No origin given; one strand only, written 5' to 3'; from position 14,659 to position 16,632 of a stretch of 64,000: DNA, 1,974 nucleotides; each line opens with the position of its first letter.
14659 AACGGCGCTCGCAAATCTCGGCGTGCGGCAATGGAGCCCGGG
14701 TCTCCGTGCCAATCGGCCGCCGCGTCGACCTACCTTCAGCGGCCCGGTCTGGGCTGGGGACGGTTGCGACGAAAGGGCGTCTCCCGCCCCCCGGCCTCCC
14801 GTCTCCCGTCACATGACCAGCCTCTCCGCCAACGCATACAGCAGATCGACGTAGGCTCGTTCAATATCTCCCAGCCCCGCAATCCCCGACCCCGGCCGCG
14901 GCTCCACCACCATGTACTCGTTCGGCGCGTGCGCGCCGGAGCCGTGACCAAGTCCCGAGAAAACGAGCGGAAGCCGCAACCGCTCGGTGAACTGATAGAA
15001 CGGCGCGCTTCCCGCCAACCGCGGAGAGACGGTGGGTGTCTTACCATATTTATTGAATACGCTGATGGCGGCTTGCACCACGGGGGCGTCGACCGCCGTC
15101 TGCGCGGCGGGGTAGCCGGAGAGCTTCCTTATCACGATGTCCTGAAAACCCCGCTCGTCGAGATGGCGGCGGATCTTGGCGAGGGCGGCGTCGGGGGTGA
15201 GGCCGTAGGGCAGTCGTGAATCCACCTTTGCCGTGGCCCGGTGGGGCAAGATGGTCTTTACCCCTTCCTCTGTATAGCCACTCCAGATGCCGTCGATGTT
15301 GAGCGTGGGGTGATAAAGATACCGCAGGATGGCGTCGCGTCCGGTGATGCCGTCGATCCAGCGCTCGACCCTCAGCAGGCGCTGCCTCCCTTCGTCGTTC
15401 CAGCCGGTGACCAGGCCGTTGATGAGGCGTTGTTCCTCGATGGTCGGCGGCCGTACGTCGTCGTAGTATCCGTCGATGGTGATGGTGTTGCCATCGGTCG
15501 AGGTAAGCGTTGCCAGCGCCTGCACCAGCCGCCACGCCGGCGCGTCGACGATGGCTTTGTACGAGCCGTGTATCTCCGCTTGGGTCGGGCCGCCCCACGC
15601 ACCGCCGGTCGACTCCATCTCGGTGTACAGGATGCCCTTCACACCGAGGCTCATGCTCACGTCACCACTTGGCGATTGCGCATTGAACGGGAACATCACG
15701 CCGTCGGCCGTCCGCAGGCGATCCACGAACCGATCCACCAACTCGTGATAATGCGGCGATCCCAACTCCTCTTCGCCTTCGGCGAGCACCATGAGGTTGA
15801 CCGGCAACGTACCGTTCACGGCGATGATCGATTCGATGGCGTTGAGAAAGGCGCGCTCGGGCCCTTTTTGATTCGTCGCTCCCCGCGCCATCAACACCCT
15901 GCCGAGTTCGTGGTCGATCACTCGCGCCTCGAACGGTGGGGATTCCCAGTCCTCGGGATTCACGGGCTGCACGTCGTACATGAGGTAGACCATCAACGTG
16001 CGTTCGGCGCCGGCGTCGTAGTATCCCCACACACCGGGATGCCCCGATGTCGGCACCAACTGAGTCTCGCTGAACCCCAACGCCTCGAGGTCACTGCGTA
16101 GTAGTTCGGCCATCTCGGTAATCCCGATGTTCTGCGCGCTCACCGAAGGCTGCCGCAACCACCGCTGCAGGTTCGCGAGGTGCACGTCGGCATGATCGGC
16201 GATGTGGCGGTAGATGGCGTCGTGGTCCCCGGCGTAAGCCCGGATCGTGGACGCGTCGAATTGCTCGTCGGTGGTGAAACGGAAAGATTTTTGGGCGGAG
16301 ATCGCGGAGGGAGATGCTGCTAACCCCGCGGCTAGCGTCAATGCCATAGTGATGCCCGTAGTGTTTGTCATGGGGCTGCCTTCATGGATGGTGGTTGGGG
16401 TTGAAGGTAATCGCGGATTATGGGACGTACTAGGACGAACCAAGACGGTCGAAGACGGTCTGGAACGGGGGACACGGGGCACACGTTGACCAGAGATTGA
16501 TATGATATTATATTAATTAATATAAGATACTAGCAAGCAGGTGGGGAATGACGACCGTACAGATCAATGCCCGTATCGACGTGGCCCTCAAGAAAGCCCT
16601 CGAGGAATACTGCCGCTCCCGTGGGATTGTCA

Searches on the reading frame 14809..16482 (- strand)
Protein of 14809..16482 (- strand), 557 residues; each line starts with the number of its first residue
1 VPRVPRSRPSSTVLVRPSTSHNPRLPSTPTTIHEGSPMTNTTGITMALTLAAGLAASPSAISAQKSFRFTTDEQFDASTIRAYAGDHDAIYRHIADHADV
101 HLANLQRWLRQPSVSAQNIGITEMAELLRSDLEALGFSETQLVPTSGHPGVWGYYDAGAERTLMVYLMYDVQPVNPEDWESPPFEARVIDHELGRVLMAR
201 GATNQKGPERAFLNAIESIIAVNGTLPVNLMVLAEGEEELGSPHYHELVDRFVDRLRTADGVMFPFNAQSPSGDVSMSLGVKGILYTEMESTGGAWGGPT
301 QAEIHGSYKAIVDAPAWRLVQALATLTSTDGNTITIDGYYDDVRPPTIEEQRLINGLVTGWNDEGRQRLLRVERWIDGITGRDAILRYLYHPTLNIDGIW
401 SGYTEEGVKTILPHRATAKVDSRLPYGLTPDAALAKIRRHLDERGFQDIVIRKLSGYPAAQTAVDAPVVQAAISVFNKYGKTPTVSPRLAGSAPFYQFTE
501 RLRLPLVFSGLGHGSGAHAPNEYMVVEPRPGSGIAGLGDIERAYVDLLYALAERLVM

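Call 51: search_protein_families(library=pfam, proteins=[window:14809-16482:-], max_evalue=0.001)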
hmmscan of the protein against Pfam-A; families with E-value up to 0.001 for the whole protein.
window:14809-16482:- (557 aa): 2 families
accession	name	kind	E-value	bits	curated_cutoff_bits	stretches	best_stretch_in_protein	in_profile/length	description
PF01546.33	Peptidase_M20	-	8.3e-16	58.9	24.6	1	169-526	6-190/206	Peptidase family M20/M25/M40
PF07687.19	M20_dimer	-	3.2e-09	37.1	21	1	304-445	18-103/107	Peptidase dimerisation domain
